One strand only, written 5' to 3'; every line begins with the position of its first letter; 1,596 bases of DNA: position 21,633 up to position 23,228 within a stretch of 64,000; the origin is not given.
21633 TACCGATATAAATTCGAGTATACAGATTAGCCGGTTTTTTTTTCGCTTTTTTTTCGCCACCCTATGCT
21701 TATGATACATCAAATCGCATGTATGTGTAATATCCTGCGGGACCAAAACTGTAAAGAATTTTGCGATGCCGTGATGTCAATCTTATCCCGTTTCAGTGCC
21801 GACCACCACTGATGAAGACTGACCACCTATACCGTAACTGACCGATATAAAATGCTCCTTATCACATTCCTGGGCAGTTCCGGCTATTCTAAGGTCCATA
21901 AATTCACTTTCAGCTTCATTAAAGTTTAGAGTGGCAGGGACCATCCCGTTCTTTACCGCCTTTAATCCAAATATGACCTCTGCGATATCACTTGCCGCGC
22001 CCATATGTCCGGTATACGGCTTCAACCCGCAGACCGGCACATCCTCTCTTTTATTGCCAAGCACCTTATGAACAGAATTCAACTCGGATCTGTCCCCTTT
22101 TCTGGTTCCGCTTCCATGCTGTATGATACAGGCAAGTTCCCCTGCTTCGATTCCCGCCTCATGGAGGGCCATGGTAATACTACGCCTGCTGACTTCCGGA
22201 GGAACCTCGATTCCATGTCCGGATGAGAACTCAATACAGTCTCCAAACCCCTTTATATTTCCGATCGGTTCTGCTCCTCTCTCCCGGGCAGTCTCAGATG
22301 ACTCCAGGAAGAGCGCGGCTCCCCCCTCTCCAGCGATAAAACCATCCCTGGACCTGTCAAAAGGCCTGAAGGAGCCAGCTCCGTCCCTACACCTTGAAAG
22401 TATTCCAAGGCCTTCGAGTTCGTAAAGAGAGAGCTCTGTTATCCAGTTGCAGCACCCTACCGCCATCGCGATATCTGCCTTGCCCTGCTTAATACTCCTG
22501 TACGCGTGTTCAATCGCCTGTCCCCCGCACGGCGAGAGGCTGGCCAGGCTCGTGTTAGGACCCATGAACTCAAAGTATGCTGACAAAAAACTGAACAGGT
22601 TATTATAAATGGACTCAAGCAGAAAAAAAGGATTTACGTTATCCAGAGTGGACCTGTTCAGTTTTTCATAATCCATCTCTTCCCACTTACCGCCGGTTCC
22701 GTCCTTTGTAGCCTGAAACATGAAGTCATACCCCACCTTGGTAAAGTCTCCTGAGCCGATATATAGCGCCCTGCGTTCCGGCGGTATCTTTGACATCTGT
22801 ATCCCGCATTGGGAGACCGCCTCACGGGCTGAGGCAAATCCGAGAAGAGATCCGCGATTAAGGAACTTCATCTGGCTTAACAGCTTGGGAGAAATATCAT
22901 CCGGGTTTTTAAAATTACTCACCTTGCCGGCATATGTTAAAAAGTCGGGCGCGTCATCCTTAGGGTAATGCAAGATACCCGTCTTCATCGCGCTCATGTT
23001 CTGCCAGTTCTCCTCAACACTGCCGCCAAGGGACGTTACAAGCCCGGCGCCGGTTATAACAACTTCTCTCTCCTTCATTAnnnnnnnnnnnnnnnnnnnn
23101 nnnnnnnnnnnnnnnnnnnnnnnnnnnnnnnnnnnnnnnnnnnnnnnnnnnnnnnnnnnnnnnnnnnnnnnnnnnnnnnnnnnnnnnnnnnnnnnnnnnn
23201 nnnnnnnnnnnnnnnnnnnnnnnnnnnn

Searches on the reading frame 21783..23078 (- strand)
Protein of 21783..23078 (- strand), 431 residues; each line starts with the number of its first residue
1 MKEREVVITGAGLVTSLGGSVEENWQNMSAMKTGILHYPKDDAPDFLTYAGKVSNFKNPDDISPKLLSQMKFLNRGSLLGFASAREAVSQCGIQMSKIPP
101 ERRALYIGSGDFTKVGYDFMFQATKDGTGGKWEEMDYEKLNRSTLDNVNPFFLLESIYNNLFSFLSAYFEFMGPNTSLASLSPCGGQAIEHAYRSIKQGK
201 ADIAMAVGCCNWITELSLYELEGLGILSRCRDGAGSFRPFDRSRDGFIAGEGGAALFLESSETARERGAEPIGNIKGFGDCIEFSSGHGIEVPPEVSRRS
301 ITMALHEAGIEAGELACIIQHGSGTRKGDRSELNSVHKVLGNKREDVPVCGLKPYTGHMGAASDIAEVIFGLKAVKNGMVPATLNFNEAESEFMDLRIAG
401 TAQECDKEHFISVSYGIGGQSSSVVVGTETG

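Call 4: search_protein_families(library=pfam, proteins=[window:21783-23078:-], max_evalue=0.01)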
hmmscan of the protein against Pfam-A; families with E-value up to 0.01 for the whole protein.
window:21783-23078:- (431 aa): 2 families
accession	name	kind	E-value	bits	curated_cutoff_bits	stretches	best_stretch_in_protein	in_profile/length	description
PF00109.32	ketoacyl-synt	-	2e-26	93.5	20.8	1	4-264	2-252/252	Beta-ketoacyl synthase, N-terminal domain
PF02801.28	Ketoacyl-synt_C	-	6.7e-18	65.3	20.8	1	295-386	25-118/119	Beta-ketoacyl synthase, C-terminal domain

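Call 9: find_encoding_contigs(protein=window:21783-23078:-, flank=10000, max_places=6)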
Protein window:21783-23078:- (431 aa): no gene with exactly this product is on record in the collection.

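Call 10: find_homologous_proteins(query=window:21783-23078:-, max_evalue=1e-10)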
Query window:21783-23078:- (431 aa): 1123 proteins with E <= 1e-10 among 8000 candidates; the best 120 are listed.
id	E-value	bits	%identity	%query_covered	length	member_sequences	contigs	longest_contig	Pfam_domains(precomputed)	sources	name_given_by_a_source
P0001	2.2e-290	981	100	100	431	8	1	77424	PF00109.33,PF02801.29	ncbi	-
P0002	1.3e-210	718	75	100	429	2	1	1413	PF00109.33,PF02801.29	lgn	-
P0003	1.9e-209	714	74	99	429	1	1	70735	PF00109.33,PF02801.29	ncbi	-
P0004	2.1e-209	714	74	99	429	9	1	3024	PF00109.33,PF02801.29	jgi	jgi:3-oxoacyl-[acyl-carrier-protein] synthase II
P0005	6.6e-209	712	73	99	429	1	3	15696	PF00109.33,PF02801.29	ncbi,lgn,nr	ncbi:MAG: hypothetical protein HZC48_13775 [Nitrospirae bacterium]|nr:hypothetical protein [Nitrospi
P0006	8.3e-209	712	74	99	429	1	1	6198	PF00109.33,PF02801.29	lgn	-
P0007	1.8e-207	707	73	100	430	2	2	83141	PF00109.33,PF02801.29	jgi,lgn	-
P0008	7.1e-206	702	71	100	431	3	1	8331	PF00109.33,PF02801.29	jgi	jgi:3-oxoacyl-[acyl-carrier-protein] synthase II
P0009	4.7e-204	696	74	99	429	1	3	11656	PF00109.33,PF02801.29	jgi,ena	-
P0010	1.2e-202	692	71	100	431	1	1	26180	PF00109.33,PF02801.29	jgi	jgi:3-oxoacyl-[acyl-carrier-protein] synthase II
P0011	1.0e-201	689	70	99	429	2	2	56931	PF00109.33,PF02801.29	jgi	jgi:3-oxoacyl-[acyl-carrier-protein] synthase II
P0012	1.5e-200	685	71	99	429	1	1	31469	PF00109.33,PF02801.29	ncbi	ncbi:MAG: beta-ketoacyl synthase N-terminal-like domain-containing protein [Nitrospirota bacterium]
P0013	2.1e-199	681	69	100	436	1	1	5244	PF00109.33,PF02801.29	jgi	jgi:3-oxoacyl-[acyl-carrier-protein] synthase II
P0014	3.2e-198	677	69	100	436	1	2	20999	PF00109.33,PF02801.29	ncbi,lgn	-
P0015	5.9e-191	653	66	99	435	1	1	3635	PF00109.33,PF02801.29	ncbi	-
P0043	2.5e-180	618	64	99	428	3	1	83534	PF00109.33,PF02801.29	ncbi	ncbi:MAG: beta-ketoacyl-[acyl-carrier-protein] synthase family protein [Dissulfurispiraceae bacteriu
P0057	8.0e-178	610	62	99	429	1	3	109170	PF00109.33,PF02801.29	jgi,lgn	-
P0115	4.9e-172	591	62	99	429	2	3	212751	PF00109.33,PF02801.29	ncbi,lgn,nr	ncbi:MAG: hypothetical protein HZB61_04655 [Nitrospirae bacterium]|nr:hypothetical protein [Nitrospi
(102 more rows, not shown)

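Call 11: find_encoding_contigs(protein=P0001, flank=10000, max_places=3)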
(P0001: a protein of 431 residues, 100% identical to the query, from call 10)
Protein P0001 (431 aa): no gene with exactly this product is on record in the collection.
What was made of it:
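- Tried and rejected: Exact look-ups of the window's KS3 and of its 100%-identical representative found no contig on record (calls 9 and 11).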

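Call 12: find_encoding_contigs(protein=P0115, flank=10000, max_places=3)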
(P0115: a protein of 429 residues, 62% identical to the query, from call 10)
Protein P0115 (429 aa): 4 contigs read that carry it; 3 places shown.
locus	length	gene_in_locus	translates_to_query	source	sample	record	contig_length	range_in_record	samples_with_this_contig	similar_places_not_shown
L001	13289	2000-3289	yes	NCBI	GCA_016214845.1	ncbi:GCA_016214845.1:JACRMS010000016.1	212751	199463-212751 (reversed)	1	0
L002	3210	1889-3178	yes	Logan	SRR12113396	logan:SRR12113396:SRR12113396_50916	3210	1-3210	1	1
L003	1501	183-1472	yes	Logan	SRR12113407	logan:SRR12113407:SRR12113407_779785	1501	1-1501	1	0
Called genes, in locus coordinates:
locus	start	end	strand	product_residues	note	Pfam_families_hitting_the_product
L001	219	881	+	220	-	-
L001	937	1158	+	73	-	-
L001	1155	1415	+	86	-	PF05016:ParE_toxin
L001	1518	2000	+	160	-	PF07977:FabA, PF22818:ApeI-like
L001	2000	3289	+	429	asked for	PF00109:ketoacyl-synt, PF02801:Ketoacyl-synt_C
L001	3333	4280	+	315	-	PF03279:Lip_A_acyltrans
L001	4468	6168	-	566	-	PF17203:sCache_3_2 (weak), PF00672:HAMP, PF01590:GAF (weak), PF13185:GAF_2, PF13492:GAF_3 (weak), PF00990:GGDEF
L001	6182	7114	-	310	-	PF12974:Phosphonate-bd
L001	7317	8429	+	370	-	PF02684:LpxB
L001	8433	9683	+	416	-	PF04413:Glycos_transf_N, PF00534:Glycos_transf_1 (faint)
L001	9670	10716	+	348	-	PF02606:LpxK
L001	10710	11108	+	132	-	PF01894:YjbQ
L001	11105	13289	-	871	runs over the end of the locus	PF02743:dCache_1, PF08448:PAS_4, PF13426:PAS_9 (weak), PF00512:HisKA, PF02518:HATPase_c, PF00072:Response_reg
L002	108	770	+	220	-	-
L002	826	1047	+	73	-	-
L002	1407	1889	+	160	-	PF07977:FabA, PF22818:ApeI-like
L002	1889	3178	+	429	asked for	PF00109:ketoacyl-synt, PF02801:Ketoacyl-synt_C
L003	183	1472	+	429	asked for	PF00109:ketoacyl-synt, PF02801:Ketoacyl-synt_C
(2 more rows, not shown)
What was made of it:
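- In L001 the DH2-KS3-LpxL genes lie 3 kb from lpxB-waaA-lpxK (call 12).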

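Call 13: find_related_loci(query=window:21783-23078:-, collection=genome_contigs, flank=10000)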
Query window:21783-23078:- (431 aa) in genome_contigs; peptide patterns used: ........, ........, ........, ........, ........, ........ (x = any residue, [..] = any of these).
29 stretches matched a pattern; 5 encode a relative of the query (tblastn E <= 1e-3); 5 distinct loci.
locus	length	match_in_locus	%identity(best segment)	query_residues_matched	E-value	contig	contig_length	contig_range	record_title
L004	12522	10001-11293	93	1-431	0e+0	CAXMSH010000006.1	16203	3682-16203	MAG: Thermodesulfovibrionia bacterium isolate 10C-St20-MC-01_bin.12.strict genome assembly, contig: NODE_6_length_16203_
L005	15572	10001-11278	62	1-426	0e+0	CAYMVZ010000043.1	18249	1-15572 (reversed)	MAG TPA_asm: uncultured Nitrospinota bacterium isolate binchicken_co201_466 genome assembly, contig: NODE_3183_length_18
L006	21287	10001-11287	60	1-429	0e+0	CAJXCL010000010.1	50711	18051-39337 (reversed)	MAG TPA_asm: uncultured Nitrospirae bacterium isolate ERR599099_bin.62_MetaBAT_v2.12.1_MAG genome assembly, contig: NODE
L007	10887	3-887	61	134-428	7e-120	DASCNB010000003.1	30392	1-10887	MAG TPA_asm: Nitrospinota bacterium isolate Fu_MAG_119 c_000000026796, whole genome shotgun sequence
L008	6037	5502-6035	67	1-178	9e-78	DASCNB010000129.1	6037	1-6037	MAG TPA_asm: Nitrospinota bacterium isolate Fu_MAG_119 c_000000749627, whole genome shotgun sequence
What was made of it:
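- Tried and rejected: The source organism is therefore inferred only from the 93%-identical Thermodesulfovibrionia MAG contig L004 (call 13).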

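Call 20: search_protein_families(library=ncbifam, proteins=[window:21783-23078:-], max_evalue=0.00001)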
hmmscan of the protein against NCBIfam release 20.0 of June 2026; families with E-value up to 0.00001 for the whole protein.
window:21783-23078:- (431 aa): 20 families
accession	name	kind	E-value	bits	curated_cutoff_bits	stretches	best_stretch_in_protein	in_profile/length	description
TIGR03150.1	fabF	equivalog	4.7e-69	233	493.75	1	4-426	1-406/407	beta-ketoacyl-ACP synthase II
NF005589.0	PRK07314.1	subfamily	7.3e-67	225.9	387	1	1-426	1-409/413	beta-ketoacyl-ACP synthase II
NF004970.0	PRK06333.1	subfamily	6.3e-58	196.6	525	1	1-426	1-419/424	beta-ketoacyl-ACP synthase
NF006274.0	PRK08439.1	equivalog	1.3e-50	172.4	621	1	4-425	2-402/406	beta-ketoacyl-ACP synthase II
NF005076.0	PRK06501.1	equivalog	4.4e-50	170.8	629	1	6-429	13-423/425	beta-ketoacyl-ACP synthase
NF006434.0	PRK08722.1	equivalog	2.4e-43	148.5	759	1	1-425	1-410/414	beta-ketoacyl-ACP synthase II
NF006587.0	PRK09116.1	equivalog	8.5e-42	143.3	470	1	166-426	148-404/408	beta-ketoacyl-ACP synthase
NF005935.0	PRK07967.1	equivalog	3.5e-41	141.4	630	1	4-426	2-401/406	beta-ketoacyl-ACP synthase I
NF004618.0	PRK05952.1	equivalog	1.1e-40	139.7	455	1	184-428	149-382/384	beta-ketoacyl-ACP synthase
NF005916.1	PRK07910.1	equivalog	3.1e-40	138.4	560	1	137-428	126-417/418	KasA/KasB family beta-ketoacyl-ACP synthase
NF005490.0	PRK07103.1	equivalog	7.2e-38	130.7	445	1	2-426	2-410/414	polyketide beta-ketoacyl:acyl carrier protein synthase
NF058662.1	cispenta_AmcF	equivalog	4.5e-36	124.6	325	1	184-426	131-367/369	cispentacin biosynthesis acyltransferase subunit AmcF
NF006618.0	PRK09185.1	subfamily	3.8e-33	115.1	407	1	5-428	4-392/394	beta-ketoacyl-ACP synthase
NF045894.1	PKS_plus_SDR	equivalog_domain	1.1e-20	72.9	1740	1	135-391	126-381/1515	type I polyketide synthase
NF040607.1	mycolic_Pks13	equivalog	1.2e-19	69.3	2100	1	136-390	225-479/1680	polyketide synthase Pks13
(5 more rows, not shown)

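Call 22: find_encoding_contigs(protein=P0003, flank=10000, max_places=1)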
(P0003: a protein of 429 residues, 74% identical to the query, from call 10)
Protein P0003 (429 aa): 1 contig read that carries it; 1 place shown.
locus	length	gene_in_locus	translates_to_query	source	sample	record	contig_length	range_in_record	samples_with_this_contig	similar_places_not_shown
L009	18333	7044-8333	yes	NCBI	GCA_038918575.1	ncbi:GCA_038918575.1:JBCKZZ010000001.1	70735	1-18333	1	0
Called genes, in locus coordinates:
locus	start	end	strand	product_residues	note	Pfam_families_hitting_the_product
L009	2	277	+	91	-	?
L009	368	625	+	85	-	PF19891:DUF6364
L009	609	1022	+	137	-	PF01850:PIN, PF13470:PIN_3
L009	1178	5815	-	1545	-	-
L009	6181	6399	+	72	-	PF04014:MazE_antitoxin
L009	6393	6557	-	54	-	-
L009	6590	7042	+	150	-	PF07977:FabA, PF22818:ApeI-like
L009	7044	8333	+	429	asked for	PF00109:ketoacyl-synt, PF02801:Ketoacyl-synt_C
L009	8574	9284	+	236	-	PF03279:Lip_A_acyltrans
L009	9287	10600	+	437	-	PF00668:Condensation (faint)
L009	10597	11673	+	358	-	-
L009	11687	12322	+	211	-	PF04191:PEMT, PF04140:ICMT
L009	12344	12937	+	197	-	PF02441:Flavoprotein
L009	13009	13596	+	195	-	PF09335:VTT_dom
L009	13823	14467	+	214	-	PF14371:DUF4412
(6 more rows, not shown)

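Call 23: find_encoding_contigs(protein=P0043, flank=10000, max_places=1)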
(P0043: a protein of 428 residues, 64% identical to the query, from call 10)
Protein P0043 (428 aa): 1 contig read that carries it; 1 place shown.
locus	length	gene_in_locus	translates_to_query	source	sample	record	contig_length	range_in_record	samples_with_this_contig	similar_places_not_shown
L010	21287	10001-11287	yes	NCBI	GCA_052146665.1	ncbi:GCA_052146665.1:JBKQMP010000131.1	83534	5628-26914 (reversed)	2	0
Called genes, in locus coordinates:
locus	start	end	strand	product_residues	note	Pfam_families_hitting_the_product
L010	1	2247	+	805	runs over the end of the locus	PF20437:LonC_helical, PF13654:AAA_32, PF20436:LonB_AAA-LID, PF05362:Lon_C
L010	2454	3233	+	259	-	PF00106:adh_short, PF08659:KR, PF13561:adh_short_C2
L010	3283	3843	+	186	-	PF00550:PP-binding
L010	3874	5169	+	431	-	PF00109:ketoacyl-synt, PF02801:Ketoacyl-synt_C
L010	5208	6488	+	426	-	PF00109:ketoacyl-synt, PF02801:Ketoacyl-synt_C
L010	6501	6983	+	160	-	PF07977:FabA, PF22818:ApeI-like (faint)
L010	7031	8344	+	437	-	PF00109:ketoacyl-synt, PF02801:Ketoacyl-synt_C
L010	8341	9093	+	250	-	PF00106:adh_short, PF08659:KR, PF13561:adh_short_C2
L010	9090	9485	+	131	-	PF01648:ACPS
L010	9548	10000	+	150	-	PF07977:FabA, PF22818:ApeI-like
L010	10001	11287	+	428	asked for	PF00109:ketoacyl-synt, PF02801:Ketoacyl-synt_C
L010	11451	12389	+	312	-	PF03279:Lip_A_acyltrans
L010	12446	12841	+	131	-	PF04191:PEMT (weak)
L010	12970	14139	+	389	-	PF07075:NamZ_N, PF20732:NamZ_C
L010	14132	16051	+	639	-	PF00483:NTP_transferase, PF12804:NTP_transf_3 (weak), PF01636:APH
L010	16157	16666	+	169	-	PF01327:Pep_deformylase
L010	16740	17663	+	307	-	PF00551:Formyl_trans_N, PF02911:Formyl_trans_C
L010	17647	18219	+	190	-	PF01976:DUF116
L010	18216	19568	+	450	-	PF01029:NusB, PF22458:RsmF-B_ferredox, PF01189:Methyltr_RsmB-F, PF13847:Methyltransf_31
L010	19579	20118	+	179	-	PF03793:PASTA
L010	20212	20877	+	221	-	PF00834:Ribul_P_3_epim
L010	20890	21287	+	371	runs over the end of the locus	-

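Call 24: find_encoding_contigs(protein=P0057, flank=10000, max_places=1)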
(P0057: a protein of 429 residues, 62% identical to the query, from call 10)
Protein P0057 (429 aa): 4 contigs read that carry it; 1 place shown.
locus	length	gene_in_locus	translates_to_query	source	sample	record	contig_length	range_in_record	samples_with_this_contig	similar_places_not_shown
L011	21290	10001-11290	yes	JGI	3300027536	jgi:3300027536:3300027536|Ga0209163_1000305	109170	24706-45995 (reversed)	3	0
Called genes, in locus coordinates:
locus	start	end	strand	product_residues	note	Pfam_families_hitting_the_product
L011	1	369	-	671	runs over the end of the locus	PF19312:NtrY_N (faint), PF13426:PAS_9 (faint), PF00672:HAMP, PF00989:PAS, PF13188:PAS_8 (faint), PF08448:PAS_4, PF00512:HisKA, PF02518:HATPase_c, +1 more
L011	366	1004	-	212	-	PF14334:DUF4390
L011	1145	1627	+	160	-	PF04008:Adenosine_kin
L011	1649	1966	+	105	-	PF01502:PRA-CH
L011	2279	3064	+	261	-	PF00106:adh_short, PF08659:KR, PF13561:adh_short_C2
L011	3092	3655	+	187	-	PF00550:PP-binding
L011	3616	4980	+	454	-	PF00109:ketoacyl-synt, PF02801:Ketoacyl-synt_C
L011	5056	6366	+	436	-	PF00109:ketoacyl-synt, PF02801:Ketoacyl-synt_C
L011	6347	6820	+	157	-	PF07977:FabA, PF22818:ApeI-like (weak)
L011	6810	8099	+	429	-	PF00109:ketoacyl-synt, PF00108:Thiolase_N (weak), PF02801:Ketoacyl-synt_C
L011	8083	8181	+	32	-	-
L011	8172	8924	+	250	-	PF00106:adh_short, PF08659:KR, PF13561:adh_short_C2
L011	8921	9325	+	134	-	PF01648:ACPS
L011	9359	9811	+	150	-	PF07977:FabA, PF22818:ApeI-like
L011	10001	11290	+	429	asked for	PF00109:ketoacyl-synt, PF02801:Ketoacyl-synt_C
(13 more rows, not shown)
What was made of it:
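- On Aryl-polyene (APE) biosynthetic cluster: However, precomputed Pfam lists PF22818 'ApeI-like' for DH2 orthologues (calls 12 and 22-24).
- Precomputed Pfam lists 'ApeI-like' (PF22818) for orthologues of DH2 (calls 12, 22, 23 and 24).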

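Call 29: search_solved_structures(query=window:21783-23078:-, max_evalue=1e-20)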
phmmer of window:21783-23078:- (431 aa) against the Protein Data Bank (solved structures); distinct sequences matched with E-value up to 1e-20: 72 (the best 60 are shown).
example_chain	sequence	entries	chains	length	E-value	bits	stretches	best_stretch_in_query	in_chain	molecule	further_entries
4qav_A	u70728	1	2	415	2.5e-44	155.1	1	1-425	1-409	3-oxoacyl-[acyl-carrier-protein] synthase 2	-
4r8e_A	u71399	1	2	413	7.3e-44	153.5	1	1-425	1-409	3-oxoacyl-[acyl-carrier-protein] synthase 2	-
6okg_A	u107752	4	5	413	2.1e-43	152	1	1-425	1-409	3-oxoacyl-[acyl-carrier-protein] synthase 2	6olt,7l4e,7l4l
3hnz_A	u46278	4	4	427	2.2e-43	151.9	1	3-425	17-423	3-oxoacyl-[acyl-carrier-protein] synthase 2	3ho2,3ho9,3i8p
2gfv_A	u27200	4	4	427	2.7e-43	151.7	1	3-425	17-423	3-oxoacyl-[acyl-carrier-protein] synthase 2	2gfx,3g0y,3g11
9lpl_A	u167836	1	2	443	3e-43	151.5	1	3-425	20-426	3-oxoacyl-[acyl-carrier-protein] synthase 2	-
2gfw_A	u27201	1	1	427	4.3e-43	151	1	3-425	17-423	3-oxoacyl-[acyl-carrier-protein] synthase 2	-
1b3n_A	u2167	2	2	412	4.7e-43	150.9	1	3-425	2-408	PROTEIN (KETOACYL ACYL CARRIER PROTEIN SYNTHASE 2) | BETA-KETOACYL ACP SYNTHASE II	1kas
2gfy_A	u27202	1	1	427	3.3e-42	148.1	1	3-425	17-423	3-oxoacyl-[acyl-carrier-protein] synthase 2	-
8cn8_A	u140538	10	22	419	1.4e-40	142.7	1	1-425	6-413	3-oxoacyl-[acyl-carrier-protein] synthase 2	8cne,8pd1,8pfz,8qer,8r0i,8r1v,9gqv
4jb6_A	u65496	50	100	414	1.6e-40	142.5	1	1-425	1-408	3-oxoacyl-[acyl-carrier-protein] synthase 2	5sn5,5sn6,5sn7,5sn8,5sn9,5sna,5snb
8cou_A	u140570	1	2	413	1.6e-40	142.5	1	1-425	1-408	3-oxoacyl-[acyl-carrier-protein] synthase 2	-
8qm1_A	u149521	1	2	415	2.6e-40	141.9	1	1-425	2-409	3-oxoacyl-[acyl-carrier-protein] synthase 2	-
8pj0_A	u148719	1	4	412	2.7e-40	141.8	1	3-425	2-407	3-oxoacyl-[acyl-carrier-protein] synthase 2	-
7oc0_A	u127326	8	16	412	3.2e-40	141.5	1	3-425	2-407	3-oxoacyl-[acyl-carrier-protein] synthase 2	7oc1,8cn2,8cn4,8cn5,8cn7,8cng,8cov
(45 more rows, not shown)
